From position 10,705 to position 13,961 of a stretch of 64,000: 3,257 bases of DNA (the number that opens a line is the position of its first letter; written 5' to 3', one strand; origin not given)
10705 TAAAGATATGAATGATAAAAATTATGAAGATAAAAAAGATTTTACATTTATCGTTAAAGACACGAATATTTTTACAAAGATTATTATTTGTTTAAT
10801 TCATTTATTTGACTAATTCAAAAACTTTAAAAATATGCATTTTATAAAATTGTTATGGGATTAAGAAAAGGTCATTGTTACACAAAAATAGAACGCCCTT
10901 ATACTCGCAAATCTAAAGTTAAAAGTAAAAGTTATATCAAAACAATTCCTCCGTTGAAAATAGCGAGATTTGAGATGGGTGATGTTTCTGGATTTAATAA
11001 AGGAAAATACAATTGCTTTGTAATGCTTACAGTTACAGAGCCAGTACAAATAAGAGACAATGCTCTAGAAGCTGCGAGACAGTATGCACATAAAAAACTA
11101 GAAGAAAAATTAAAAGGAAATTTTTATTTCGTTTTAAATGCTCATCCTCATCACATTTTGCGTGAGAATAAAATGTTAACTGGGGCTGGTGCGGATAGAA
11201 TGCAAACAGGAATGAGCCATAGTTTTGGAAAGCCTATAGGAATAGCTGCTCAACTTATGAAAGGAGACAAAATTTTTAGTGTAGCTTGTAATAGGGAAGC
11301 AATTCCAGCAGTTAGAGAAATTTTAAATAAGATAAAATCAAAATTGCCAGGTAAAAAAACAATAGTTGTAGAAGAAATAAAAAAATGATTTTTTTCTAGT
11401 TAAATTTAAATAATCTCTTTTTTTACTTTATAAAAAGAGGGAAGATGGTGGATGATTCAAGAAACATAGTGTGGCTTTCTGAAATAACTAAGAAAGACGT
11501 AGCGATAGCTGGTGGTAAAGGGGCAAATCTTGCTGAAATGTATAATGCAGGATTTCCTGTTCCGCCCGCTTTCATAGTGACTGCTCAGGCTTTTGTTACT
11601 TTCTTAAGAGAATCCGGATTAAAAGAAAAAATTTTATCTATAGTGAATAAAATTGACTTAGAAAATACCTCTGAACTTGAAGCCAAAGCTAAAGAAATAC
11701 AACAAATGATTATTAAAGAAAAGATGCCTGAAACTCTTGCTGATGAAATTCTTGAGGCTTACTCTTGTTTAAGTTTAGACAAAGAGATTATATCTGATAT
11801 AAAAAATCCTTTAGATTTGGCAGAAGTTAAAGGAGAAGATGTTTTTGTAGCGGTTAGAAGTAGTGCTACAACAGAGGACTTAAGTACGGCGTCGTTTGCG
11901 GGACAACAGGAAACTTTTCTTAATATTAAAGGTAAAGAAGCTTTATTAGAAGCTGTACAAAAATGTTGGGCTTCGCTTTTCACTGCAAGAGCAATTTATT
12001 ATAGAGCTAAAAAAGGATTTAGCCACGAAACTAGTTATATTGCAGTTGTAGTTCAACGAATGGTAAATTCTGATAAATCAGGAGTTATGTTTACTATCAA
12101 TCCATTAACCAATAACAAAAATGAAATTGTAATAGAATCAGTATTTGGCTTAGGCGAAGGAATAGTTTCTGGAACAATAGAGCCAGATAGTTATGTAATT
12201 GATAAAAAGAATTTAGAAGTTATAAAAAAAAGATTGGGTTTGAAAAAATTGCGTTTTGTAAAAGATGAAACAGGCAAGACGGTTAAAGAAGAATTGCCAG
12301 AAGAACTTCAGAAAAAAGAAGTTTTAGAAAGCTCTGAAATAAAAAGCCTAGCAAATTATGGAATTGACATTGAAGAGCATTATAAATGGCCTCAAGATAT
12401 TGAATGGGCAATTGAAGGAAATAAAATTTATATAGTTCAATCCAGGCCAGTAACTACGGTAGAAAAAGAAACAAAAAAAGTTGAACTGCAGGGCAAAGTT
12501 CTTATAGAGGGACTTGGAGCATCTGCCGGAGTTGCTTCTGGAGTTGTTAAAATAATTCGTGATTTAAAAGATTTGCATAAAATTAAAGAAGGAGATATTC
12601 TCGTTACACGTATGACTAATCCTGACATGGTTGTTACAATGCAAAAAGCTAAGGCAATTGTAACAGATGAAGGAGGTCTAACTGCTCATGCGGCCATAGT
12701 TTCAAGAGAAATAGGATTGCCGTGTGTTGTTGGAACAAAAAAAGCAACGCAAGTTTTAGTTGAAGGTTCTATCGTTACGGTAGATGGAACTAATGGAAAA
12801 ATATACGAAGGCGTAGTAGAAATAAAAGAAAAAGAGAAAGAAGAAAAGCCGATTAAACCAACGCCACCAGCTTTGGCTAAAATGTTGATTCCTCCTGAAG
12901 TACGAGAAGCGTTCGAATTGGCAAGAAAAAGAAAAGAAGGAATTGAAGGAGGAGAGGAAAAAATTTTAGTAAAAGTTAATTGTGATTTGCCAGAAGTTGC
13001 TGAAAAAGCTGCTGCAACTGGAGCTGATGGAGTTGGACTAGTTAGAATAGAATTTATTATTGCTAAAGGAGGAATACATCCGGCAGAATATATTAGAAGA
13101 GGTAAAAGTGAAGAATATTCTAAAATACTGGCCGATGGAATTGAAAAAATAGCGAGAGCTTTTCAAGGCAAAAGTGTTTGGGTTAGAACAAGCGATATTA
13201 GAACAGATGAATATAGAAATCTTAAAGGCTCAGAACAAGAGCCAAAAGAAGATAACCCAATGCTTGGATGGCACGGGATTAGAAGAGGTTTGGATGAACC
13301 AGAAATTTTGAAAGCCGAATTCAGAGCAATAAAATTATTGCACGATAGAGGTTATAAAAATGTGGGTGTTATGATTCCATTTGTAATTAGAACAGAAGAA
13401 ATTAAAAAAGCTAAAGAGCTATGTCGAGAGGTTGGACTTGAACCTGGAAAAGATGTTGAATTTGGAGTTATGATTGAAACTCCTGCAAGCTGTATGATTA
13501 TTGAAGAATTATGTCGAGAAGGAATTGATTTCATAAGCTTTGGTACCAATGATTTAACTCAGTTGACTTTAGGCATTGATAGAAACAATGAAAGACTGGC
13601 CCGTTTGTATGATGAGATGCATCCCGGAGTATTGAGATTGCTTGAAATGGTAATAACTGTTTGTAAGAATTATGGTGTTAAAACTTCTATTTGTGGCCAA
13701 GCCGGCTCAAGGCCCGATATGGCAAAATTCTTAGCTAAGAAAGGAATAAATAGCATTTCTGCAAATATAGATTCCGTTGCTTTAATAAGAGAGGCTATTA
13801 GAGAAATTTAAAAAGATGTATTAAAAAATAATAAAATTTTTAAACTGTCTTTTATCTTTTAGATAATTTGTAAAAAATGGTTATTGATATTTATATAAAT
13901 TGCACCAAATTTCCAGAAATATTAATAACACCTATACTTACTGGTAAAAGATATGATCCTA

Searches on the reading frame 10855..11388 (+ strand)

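Call 28: search_protein_families(library=pfam, proteins=[window:10855-11388:+], max_evalue=0.01)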
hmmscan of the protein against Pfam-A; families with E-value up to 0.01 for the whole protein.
window:10855-11388:+ (177 aa): 1 family
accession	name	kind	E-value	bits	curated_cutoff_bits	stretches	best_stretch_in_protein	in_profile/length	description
PF00252.24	Ribosomal_L16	-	2.6e-25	89.3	27.9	1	16-171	6-132/132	Ribosomal protein L16p/L10e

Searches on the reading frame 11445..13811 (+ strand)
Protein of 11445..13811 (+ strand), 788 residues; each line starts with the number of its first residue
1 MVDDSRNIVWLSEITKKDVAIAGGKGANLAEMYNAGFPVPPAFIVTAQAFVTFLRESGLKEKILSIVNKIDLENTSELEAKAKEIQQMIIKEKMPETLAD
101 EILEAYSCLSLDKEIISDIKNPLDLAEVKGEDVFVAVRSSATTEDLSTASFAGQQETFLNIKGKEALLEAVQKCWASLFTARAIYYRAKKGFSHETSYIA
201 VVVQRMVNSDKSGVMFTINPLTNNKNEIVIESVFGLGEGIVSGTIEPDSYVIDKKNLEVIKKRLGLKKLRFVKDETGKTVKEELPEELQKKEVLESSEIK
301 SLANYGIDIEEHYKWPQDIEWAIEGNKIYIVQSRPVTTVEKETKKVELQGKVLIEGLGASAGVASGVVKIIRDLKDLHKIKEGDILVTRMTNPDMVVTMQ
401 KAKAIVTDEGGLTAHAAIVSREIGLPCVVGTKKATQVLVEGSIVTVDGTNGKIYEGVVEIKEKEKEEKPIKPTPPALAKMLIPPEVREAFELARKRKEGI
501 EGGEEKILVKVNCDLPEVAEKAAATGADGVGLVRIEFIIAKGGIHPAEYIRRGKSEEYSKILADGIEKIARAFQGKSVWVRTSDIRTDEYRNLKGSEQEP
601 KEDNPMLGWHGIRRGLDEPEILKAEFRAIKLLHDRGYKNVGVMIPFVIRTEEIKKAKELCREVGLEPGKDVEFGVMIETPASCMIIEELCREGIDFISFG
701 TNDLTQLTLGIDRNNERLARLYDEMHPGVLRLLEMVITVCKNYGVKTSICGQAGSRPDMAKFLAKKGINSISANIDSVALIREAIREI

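Call 28: search_protein_families(library=pfam, proteins=[window:11445-13811:+], max_evalue=0.01)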
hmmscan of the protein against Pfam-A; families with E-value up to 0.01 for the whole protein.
window:11445-13811:+ (788 aa): 5 families
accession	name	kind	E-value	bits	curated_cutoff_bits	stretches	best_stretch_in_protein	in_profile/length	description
PF01326.24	PPDK_N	-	1.3e-111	373.5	27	1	21-346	3-319/328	Pyruvate phosphate dikinase, AMP/ATP-binding domain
PF02896.24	PEP-utilizers_C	-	7.1e-83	278.6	22.8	1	505-787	18-290/293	PEP-utilising enzyme, PEP-binding domain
PF00391.29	PEP-utilizers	-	1.1e-27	95.9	23.1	1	380-451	1-72/72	PEP-utilising enzyme, mobile domain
PF03328.21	HpcH_HpaI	-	0.00046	20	25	1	641-746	87-186/221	HpcH/HpaI aldolase/citrate lyase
PF02350.25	Epimerase_2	-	0.0005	19.5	30.6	1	377-471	236-327/347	UDP-N-acetylglucosamine 2-epimerase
